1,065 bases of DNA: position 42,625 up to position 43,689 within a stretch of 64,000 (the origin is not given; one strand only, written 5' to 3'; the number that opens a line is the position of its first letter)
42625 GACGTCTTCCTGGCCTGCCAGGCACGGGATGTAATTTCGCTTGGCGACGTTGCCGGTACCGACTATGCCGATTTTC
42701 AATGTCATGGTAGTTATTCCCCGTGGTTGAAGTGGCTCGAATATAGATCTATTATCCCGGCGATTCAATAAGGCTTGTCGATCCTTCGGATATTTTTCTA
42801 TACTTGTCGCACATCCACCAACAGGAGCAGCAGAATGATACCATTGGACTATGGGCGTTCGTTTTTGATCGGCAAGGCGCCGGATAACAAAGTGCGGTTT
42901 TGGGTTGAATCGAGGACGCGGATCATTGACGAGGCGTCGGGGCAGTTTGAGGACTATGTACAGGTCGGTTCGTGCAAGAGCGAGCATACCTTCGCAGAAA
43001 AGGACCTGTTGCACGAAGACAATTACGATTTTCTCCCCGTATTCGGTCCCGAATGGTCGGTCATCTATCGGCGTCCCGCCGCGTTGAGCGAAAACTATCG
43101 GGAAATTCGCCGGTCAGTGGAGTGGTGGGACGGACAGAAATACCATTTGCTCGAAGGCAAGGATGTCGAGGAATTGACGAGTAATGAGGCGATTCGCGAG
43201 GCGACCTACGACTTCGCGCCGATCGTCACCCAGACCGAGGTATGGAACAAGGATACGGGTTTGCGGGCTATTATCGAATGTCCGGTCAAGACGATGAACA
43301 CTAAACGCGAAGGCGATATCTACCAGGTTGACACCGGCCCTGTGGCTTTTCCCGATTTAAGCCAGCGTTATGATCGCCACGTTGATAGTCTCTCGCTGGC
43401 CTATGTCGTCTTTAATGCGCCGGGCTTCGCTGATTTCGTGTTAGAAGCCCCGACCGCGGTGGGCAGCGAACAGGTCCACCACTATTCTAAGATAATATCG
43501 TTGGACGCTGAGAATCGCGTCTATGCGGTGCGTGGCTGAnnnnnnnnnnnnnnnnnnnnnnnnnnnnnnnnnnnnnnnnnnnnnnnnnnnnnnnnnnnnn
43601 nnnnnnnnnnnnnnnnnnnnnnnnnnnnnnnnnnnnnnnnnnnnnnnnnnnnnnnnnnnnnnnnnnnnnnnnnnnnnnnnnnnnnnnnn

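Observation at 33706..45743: Dense island of four PhyH-family Fe(II)/2OG oxygenases plus a fifth relic, with aldolase, dehydratase and dehydrogenase partners and three unknown proteins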

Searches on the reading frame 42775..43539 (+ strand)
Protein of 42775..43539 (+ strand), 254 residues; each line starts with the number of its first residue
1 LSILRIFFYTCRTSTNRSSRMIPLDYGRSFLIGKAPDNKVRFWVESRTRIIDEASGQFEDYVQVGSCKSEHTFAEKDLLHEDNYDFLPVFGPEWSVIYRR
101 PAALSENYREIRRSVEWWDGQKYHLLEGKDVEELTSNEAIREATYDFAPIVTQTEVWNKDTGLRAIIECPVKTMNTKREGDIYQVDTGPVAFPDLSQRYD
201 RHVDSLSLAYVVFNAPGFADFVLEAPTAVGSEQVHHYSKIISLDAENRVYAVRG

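Call 3: search_protein_families(library=pfam, proteins=[window:42775-43539:+], max_evalue=0.01)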
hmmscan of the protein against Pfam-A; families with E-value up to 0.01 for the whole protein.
window:42775-43539:+ (254 aa): 0 families

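Call 8: search_protein_families(library=ncbifam, proteins=[window:42835-43539:+], max_evalue=0.01)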
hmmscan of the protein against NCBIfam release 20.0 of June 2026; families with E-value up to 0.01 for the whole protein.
window:42835-43539:+ (234 aa): 0 families

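Call 30: find_homologous_proteins(query=window:42835-43539:+)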
Query window:42835-43539:+ (234 aa): 1811 proteins with E <= 0.001 among 1969 candidates; the best 120 are listed.
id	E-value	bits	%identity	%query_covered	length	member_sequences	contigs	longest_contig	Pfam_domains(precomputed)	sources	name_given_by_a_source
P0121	1.4e-155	534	100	100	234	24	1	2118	-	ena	-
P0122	4.1e-139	480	88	99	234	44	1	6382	-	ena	-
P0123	6.5e-137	473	86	100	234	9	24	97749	-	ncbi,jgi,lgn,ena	jgi:hypothetical protein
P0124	1.2e-133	462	86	100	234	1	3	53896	-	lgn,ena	-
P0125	2.6e-124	431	80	100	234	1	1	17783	-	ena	-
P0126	1.9e-122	425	79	100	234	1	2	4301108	-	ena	-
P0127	1.9e-122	425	80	100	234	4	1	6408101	-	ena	-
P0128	1.4e-121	422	79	100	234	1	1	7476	-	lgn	-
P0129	1.4e-121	422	78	100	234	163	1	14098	-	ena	-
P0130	4.1e-121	421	79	100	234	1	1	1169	-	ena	-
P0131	4.1e-121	421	79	100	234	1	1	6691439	-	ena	-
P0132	5.7e-121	420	79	100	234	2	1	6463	-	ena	-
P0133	9.8e-121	420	75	100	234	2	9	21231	-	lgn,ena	-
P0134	1.1e-120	419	78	100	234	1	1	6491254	-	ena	-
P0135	1.3e-120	419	76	100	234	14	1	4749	-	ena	-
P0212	1.7e-99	350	65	100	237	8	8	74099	-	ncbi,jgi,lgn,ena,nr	ncbi:MAG: hypothetical protein QGF00_10870 [Planctomycetota bacterium]|jgi:hypothetical protein|nr:h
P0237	6.8e-95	335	64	99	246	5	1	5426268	-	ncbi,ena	-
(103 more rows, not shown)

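Call 31: find_encoding_contigs(protein=P0127, flank=10000, max_places=1)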
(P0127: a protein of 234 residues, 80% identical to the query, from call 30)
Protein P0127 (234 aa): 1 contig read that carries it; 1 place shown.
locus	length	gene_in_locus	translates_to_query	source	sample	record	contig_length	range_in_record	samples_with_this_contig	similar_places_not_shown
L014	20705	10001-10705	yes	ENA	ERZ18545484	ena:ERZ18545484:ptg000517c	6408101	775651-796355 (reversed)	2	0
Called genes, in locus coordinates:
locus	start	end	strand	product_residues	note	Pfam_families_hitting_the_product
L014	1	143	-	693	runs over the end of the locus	-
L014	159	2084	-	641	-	PF13585:CHU_C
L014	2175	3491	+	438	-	-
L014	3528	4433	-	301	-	-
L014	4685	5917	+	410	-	PF01408:GFO_IDH_MocA, PF02894:GFO_IDH_MocA_C (weak), PF22725:GFO_IDH_MocA_C3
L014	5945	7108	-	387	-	PF03328:HpcH_HpaI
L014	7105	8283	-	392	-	PF00296:Bac_luciferase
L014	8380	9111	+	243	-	PF00923:TAL_FSA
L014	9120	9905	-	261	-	PF03328:HpcH_HpaI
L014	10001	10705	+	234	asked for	-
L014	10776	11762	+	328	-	PF01408:GFO_IDH_MocA, PF22725:GFO_IDH_MocA_C3, PF02894:GFO_IDH_MocA_C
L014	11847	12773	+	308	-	PF25210:Kelch_FKB95, PF13415:Beta-prop_FBX42, PF24681:Kelch_KLHDC2_KLHL20_DRC7, PF24981:Beta-prop_ATRN-LZTR1, PF24996:NANM, PF25210:Kelch_FKB95, PF01344:Kelch_1, PF13415:Beta-prop_FBX42, +4 more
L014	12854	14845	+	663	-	PF13585:CHU_C, PF13860:FlgD_ig (weak)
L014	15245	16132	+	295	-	-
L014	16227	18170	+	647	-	PF13585:CHU_C, PF13860:FlgD_ig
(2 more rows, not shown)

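Call 32: find_encoding_contigs(protein=P0212, flank=10000, max_places=1)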
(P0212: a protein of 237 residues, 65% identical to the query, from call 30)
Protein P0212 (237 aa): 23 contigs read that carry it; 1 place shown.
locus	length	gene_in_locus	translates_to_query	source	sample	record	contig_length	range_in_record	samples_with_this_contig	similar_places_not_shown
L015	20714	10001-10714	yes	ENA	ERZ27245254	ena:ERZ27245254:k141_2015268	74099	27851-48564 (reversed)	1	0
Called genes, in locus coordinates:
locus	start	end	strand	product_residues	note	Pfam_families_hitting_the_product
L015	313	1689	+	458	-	PF13145:Rotamase_2, PF00639:Rotamase, PF13616:Rotamase_3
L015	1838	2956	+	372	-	-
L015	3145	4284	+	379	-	PF13519:VWA_2, PF00092:VWA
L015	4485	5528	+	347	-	PF00092:VWA, PF13519:VWA_2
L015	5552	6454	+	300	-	-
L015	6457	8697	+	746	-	PF13584:BatD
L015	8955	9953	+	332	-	PF00515:TPR_1 (faint)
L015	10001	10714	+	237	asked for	-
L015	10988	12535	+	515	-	PF00496:SBP_bac_5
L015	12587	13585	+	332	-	PF19300:BPD_transp_1_N (weak), PF00528:BPD_transp_1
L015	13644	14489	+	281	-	PF00528:BPD_transp_1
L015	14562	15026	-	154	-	PF00581:Rhodanese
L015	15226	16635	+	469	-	PF02881:SRP54_N, PF00448:SRP54, PF13401:AAA_22 (weak), PF02978:SRP_SPB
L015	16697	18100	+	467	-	PF13727:CoA_binding_3, PF02397:Bac_transf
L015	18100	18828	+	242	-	PF03009:GDPD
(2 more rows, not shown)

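Call 33: find_encoding_contigs(protein=P0237, flank=10000, max_places=1)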
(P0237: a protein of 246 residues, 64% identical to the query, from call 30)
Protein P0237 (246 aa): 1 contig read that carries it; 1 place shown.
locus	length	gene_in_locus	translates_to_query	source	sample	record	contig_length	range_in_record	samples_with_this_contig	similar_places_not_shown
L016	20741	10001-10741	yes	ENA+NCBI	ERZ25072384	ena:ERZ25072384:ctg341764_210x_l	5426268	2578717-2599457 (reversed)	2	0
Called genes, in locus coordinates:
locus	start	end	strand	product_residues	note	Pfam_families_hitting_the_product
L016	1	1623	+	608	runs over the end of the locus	PF00515:TPR_1 (faint), PF07719:TPR_2 (faint), PF13174:TPR_6 (faint), PF13176:TPR_7 (faint), PF13424:TPR_12 (faint), PF13428:TPR_14 (faint), PF23914:TPR_CcmH_CycH (faint), PF13432:TPR_16 (weak), +3 more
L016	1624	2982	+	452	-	-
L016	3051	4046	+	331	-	PF20030:bpMoxR, PF00004:AAA (weak), PF07726:AAA_3, PF07728:AAA_5, PF17863:AAA_lid_2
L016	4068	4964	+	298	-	PF01882:DUF58, PF13519:VWA_2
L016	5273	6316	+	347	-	PF01408:GFO_IDH_MocA, PF02894:GFO_IDH_MocA_C, PF22725:GFO_IDH_MocA_C3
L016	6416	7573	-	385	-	PF13173:AAA_14, PF13635:DUF4143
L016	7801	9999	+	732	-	PF00916:Sulfate_transp, PF01740:STAS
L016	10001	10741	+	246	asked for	-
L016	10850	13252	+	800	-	-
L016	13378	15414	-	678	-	-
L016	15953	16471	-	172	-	-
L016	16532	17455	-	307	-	PF00583:Acetyltransf_1, PF13508:Acetyltransf_7, PF13527:Acetyltransf_9 (weak), PF00583:Acetyltransf_1, PF13673:Acetyltransf_10 (weak), PF13508:Acetyltransf_7, PF08445:FR47 (weak)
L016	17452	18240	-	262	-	PF00106:adh_short, PF08659:KR (weak), PF13561:adh_short_C2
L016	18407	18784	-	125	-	PF03745:DUF309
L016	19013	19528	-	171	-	PF25084:LbH_EIF2B (faint), PF00132:Hexapep (faint), PF25087:GMPPB_C (weak)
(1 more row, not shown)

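Call 38: search_solved_structures(query=A2, max_evalue=1)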
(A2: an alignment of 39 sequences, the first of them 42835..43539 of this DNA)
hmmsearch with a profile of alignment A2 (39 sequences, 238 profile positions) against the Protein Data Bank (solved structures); distinct sequences matched with E-value up to 1: 1.
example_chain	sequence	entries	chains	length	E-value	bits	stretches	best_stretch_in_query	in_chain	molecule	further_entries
1pem_A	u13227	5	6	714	0.35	13.5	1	118-188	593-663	Ribonucleoside-diphosphate reductase 2 alpha chain | RIBONUCLEOSIDE-DIPHOSPHATE REDUCTASE 2 ALPHA SUBUNIT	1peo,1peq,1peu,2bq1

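Call 43: find_encoding_contigs(protein=P0124, flank=10000, max_places=1)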
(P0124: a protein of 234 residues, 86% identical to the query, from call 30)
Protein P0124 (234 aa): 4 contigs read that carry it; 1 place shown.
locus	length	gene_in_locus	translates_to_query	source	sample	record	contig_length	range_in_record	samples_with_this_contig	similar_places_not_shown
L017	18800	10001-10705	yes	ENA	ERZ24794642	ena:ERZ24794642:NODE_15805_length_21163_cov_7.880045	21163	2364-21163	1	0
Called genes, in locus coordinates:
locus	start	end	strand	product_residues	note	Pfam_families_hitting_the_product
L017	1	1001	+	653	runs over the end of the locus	PF00884:Sulfatase, PF16347:SGSH_C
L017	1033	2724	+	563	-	PF13231:PMT_2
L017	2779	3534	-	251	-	PF05721:PhyH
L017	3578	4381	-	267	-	PF03328:HpcH_HpaI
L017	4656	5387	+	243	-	PF00923:TAL_FSA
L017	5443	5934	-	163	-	PF03328:HpcH_HpaI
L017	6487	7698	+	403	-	PF00291:PALP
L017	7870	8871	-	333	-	PF08240:ADH_N, PF16912:Glu_dehyd_C (weak), PF00107:ADH_zinc_N, PF13602:ADH_zinc_N_2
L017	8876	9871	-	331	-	PF01408:GFO_IDH_MocA, PF02894:GFO_IDH_MocA_C (faint)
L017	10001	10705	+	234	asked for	-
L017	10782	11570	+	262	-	PF05721:PhyH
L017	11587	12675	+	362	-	PF02746:MR_MLE_N, PF13378:MR_MLE_C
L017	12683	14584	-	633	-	PF00930:DPPIV_N (faint), PF07676:PD40 (faint), PF26550:Tricorn_2nd (faint), PF25174:Beta-prop_THOC3 (faint), PF26549:Tricorn_N, PF20434:BD-FAE (weak), PF01738:DLH, PF00326:Peptidase_S9, +2 more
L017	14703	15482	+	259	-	-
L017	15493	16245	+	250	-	PF05721:PhyH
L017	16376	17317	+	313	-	PF08240:ADH_N (weak), PF00107:ADH_zinc_N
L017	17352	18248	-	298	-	PF00701:DHDPS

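Call 44: find_encoding_contigs(protein=P0123, flank=10000, max_places=2)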
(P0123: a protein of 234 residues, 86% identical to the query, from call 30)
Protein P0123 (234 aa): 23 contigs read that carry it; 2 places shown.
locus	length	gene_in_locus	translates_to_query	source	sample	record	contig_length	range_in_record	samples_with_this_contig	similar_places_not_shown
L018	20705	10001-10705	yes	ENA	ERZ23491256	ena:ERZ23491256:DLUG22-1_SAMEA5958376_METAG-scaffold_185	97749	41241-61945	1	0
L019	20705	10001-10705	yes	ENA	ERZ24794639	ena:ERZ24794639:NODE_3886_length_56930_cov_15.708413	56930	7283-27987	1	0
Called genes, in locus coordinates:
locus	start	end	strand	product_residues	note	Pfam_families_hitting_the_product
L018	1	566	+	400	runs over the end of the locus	-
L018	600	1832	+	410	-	-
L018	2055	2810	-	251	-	PF05721:PhyH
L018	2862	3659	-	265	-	PF03328:HpcH_HpaI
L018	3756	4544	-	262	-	PF05721:PhyH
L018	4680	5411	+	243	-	PF00923:TAL_FSA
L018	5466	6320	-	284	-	PF03328:HpcH_HpaI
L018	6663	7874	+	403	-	PF00291:PALP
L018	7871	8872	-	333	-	PF08240:ADH_N, PF16912:Glu_dehyd_C, PF00107:ADH_zinc_N, PF13602:ADH_zinc_N_2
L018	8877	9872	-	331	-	PF01408:GFO_IDH_MocA, PF02894:GFO_IDH_MocA_C (faint)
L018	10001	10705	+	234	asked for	-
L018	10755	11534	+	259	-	PF05721:PhyH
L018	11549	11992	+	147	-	PF02746:MR_MLE_N (weak), PF13378:MR_MLE_C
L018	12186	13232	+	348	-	PF05721:PhyH (weak)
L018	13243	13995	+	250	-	PF05721:PhyH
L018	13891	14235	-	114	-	-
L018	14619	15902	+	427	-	PF00275:EPSP_synthase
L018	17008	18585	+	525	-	-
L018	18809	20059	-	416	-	PF00464:SHMT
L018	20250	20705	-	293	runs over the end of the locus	PF00701:DHDPS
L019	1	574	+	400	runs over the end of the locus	-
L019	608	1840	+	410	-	-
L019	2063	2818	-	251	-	PF05721:PhyH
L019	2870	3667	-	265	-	PF03328:HpcH_HpaI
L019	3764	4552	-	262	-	PF05721:PhyH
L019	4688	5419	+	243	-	PF00923:TAL_FSA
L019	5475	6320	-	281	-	PF03328:HpcH_HpaI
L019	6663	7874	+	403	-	PF00291:PALP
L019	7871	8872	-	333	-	PF08240:ADH_N, PF16912:Glu_dehyd_C, PF00107:ADH_zinc_N, PF13602:ADH_zinc_N_2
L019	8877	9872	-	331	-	PF01408:GFO_IDH_MocA, PF02894:GFO_IDH_MocA_C (faint)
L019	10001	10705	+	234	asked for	-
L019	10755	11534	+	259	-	PF05721:PhyH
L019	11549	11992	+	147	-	PF02746:MR_MLE_N (weak), PF13378:MR_MLE_C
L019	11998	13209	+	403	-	PF05721:PhyH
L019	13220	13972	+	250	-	PF05721:PhyH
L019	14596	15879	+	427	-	PF00275:EPSP_synthase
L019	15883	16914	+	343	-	-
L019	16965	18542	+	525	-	-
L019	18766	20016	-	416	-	PF00464:SHMT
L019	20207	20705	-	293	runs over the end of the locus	PF00701:DHDPS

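Call 49: predict_structure(alignment_id=A2)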
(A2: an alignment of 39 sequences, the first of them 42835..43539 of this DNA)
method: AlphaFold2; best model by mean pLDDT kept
length: 234 residues; sequences in the alignment: 39
mean_pLDDT: 86.1   pTM: 0.86
mean pLDDT of the five models: 86.1, 85.0, 84.4, 81.6, 78.9
residues with pLDDT >= 90: 132; 70-90: 64; 50-70: 35; < 50: 3
segments of 3 or more residues with pLDDT < 50: none
pLDDT, mean of each block of 10 residues (from residue 1): 95 80 94 97 74 62 70 88 66 88 95 94 93 97 97 82 84 96 94 90 76 70 96 93
secondary structure, 60 per line:
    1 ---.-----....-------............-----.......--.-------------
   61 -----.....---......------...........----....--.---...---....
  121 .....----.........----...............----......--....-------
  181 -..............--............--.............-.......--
elements in order: E10-13 E21-32 E38-44 E66-70 E74-79 E89-93 E101-104 E111-113 H117-125 E130-138 E143-157 E162-167 E170-173 H182-185 E186-195 E198-209 E212-224 E226-232

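Call 54: search_protein_families(library=pfam, proteins=[L019:4688-5419:+, L019:5475-6320:-, L019:6663-7874:+, L019:10755-11534:+, L019:11998-13209:+, L019:13220-13972:+, L017:14703-15482:+], max_evalue=1)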
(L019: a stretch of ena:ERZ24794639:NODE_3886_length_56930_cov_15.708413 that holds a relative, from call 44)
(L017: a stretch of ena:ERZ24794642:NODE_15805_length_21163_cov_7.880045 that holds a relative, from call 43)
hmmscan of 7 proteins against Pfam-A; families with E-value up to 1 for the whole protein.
L019:4688-5419:+ (243 aa): 3 families
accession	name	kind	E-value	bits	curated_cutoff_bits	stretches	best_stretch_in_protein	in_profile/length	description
PF00923.25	TAL_FSA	-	1.5e-18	67.6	27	1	56-215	62-238/285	Transaldolase/Fructose-6-phosphate aldolase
PF05690.20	ThiG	-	0.0064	16.3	23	1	101-199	106-201/247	Thiazole biosynthesis protein ThiG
PF18131.8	KN17_SH3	-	0.028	14.9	27.9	1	31-64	5-38/53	KN17 SH3-like domain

L019:5475-6320:- (281 aa): 2 families
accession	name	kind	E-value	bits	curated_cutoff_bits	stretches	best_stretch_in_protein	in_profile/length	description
PF03328.21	HpcH_HpaI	-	7.4e-26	91.2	25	1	45-233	6-185/221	HpcH/HpaI aldolase/citrate lyase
PF00224.27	PK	-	0.0068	16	30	1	155-208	205-256/328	Pyruvate kinase, barrel domain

L019:6663-7874:+ (403 aa): 2 families
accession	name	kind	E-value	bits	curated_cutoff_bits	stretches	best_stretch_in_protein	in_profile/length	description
PF00291.31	PALP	-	1.2e-47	163.1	35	1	44-379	3-294/295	Pyridoxal-phosphate dependent enzyme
PF09992.14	NAGPA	-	0.084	13.5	25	1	350-400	87-125/169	Phosphodiester glycosidase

L019:10755-11534:+ (259 aa): 1 family
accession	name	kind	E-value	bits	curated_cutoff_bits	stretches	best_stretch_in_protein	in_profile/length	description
PF05721.19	PhyH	-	1.4e-35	124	22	1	12-221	1-212/213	Phytanoyl-CoA dioxygenase (PhyH)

L019:11998-13209:+ (403 aa): 1 family
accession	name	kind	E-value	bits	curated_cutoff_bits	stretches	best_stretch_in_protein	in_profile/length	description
PF05721.19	PhyH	-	2.8e-11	44.5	22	1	10-222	3-212/213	Phytanoyl-CoA dioxygenase (PhyH)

L019:13220-13972:+ (250 aa): 2 families
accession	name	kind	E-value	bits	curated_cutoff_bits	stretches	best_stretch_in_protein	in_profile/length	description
PF05721.19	PhyH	-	7.4e-34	118.3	22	1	11-216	1-213/213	Phytanoyl-CoA dioxygenase (PhyH)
PF20999.2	DUF4438_C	-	0.13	12.6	27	1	135-174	62-100/124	Domain of unknown function (DUF4438), C-terminal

L017:14703-15482:+ (259 aa): 3 families
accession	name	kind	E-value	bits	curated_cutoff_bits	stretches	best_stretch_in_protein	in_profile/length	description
PF05721.19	PhyH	-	0.0097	16.6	22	1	10-104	3-85/213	Phytanoyl-CoA dioxygenase (PhyH)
PF23169.1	HalD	-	0.044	13.6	26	1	4-42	9-47/228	Halogenase D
PF17931.6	TetR_C_23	-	0.3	11.7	29.1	1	62-92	63-93/127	Tetracyclin repressor-like, C-terminal domain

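Call 61: search_protein_families(library=ncbifam, proteins=[L019:6663-7874:+, L019:4688-5419:+, L019:5475-6320:-], max_evalue=0.00001)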
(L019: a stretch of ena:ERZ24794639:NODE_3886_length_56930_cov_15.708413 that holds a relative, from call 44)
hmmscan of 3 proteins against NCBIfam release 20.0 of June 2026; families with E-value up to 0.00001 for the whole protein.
L019:6663-7874:+ (403 aa): 28 families (the best 25 are shown)
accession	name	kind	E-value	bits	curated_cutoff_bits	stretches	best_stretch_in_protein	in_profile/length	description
NF006058.0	PRK08206.1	equivalog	3.4e-109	365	276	1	8-399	4-400/402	diaminopropionate ammonia-lyase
TIGR03528.1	2_3_DAP_am_ly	equivalog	8.7e-72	241.9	532.25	1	23-392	16-393/396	diaminopropionate ammonia-lyase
TIGR01747.1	diampropi_NH3ly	subfamily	2.6e-61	207.5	274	1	34-392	8-374/376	diaminopropionate ammonia-lyase family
NF006094.0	PRK08246.1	subfamily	1.4e-20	73.9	331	1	46-327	21-260/310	serine/threonine dehydratase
NF006390.0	PRK08639.1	equivalog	9.5e-19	67.6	421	1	121-328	72-273/418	threonine ammonia-lyase IlvA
NF004996.0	PRK06381.1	equivalog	1.1e-17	64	266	1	125-265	66-205/319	threonine synthase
NF005680.0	PRK07476.1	equivalog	1.1e-17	64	413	1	115-332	64-273/326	hydroxyectoine utilization dehydratase EutB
NF006674.0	PRK09224.1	subfamily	4.8e-17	61.8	577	1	124-328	75-270/508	threonine ammonia-lyase IlvA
NF004771.0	PRK06110.1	equivalog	5.4e-17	61.9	317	1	124-395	72-319/323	threonine dehydratase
NF005454.0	PRK07048.1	equivalog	1.8e-16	60.2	452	1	120-360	71-297/324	threo-3-hydroxy-L-aspartate ammonia-lyase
TIGR01124.1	ilvA_2Cterm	equivalog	3.3e-16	58.9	411.3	1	124-327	67-261/499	threonine ammonia-lyase, biosynthetic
NF005292.0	PRK06815.1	equivalog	5.7e-15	55.2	371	1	120-294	67-231/320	threonine/serine dehydratase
TIGR02991.1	ectoine_eutB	equivalog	5.7e-15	55.1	413.35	1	120-355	65-288/317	hydroxyectoine utilization dehydratase EutB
NF005147.0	PRK06608.1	equivalog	1.5e-14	53.6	380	1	125-297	76-238/339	serine/threonine dehydratase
TIGR02079.1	THD1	equivalog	1.5e-14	53.6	440.55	1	120-322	62-259/410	threonine ammonia-lyase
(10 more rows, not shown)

L019:4688-5419:+ (243 aa): 6 families
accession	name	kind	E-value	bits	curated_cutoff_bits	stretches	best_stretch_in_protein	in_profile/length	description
TIGR00875.1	fsa_talC_mipB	equivalog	9.1e-32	110.2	245.95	1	28-227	13-210/213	fructose-6-phosphate aldolase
NF009296.0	PRK12653.1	subfamily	3.5e-19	69.4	306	1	34-228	20-213/220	fructose-6-phosphate aldolase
NF009299.0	PRK12656.1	equivalog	8.3e-17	61.4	214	1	27-232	12-219/222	fructose-6-phosphate aldolase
TIGR00874.1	talAB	equivalog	3.8e-08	33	396.2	1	94-147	124-177/317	transaldolase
NF008965.0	PRK12309.1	equivalog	6.5e-07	28.7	550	1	94-147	130-183/392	transaldolase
NF009001.0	PRK12346.1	subfamily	3e-06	27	439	1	95-147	126-178/316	transaldolase A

L019:5475-6320:- (281 aa): 4 families
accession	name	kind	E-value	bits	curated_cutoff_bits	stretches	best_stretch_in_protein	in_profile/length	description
TIGR02311.1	HpaI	equivalog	7.4e-38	130.4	368.8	1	48-272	21-244/249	4-hydroxy-2-oxoheptanedioate aldolase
NF007521.0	PRK10128.1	equivalog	1.3e-35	123.3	441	1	45-268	24-246/267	2-keto-3-deoxy-L-rhamnonate aldolase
NF007849.0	PRK10558.1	equivalog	6.4e-32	110.9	393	1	49-265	29-243/256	2-dehydro-3-deoxyglucarate aldolase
TIGR03239.1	GarL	equivalog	1.2e-29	103.6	406.75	1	52-261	25-232/249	2-dehydro-3-deoxyglucarate aldolase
